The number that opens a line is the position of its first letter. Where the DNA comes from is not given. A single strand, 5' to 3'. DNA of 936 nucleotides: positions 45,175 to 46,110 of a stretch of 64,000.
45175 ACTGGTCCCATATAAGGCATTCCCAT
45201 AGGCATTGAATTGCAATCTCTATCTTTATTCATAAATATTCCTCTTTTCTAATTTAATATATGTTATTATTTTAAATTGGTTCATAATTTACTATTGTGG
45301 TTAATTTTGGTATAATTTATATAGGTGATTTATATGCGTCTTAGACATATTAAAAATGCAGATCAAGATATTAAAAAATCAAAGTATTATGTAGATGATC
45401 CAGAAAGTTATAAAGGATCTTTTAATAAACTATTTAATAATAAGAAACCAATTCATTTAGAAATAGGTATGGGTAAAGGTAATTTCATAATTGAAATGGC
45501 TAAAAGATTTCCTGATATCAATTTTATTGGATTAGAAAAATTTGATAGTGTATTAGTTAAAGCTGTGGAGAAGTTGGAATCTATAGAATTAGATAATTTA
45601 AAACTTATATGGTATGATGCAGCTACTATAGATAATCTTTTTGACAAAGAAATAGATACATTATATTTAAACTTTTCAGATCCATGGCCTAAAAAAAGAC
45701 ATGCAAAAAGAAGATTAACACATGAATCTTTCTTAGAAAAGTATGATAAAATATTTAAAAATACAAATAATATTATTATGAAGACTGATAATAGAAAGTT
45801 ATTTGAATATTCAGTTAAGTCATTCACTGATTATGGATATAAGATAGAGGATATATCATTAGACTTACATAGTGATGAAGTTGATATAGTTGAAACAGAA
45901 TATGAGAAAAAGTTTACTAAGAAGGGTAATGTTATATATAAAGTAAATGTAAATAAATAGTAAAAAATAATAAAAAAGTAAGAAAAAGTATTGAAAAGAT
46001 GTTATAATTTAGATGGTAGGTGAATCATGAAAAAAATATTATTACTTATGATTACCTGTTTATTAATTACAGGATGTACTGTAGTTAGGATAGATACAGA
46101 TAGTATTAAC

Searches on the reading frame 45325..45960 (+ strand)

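Call 82: search_protein_families(library=pfam, proteins=[window:45325-45960:+], max_evalue=0.00001)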
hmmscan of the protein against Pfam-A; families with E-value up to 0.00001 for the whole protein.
window:45325-45960:+ (211 aa): 2 families
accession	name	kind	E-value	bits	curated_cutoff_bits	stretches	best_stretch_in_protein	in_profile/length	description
PF02390.23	Methyltransf_4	-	2.7e-41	141.4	24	1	40-206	1-172/173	Putative methyltransferase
PF24675.1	NpmA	-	8.6e-07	28.9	60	1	31-121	14-106/214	16S rRNA (adenine(1408)-N(1))-methyltransferase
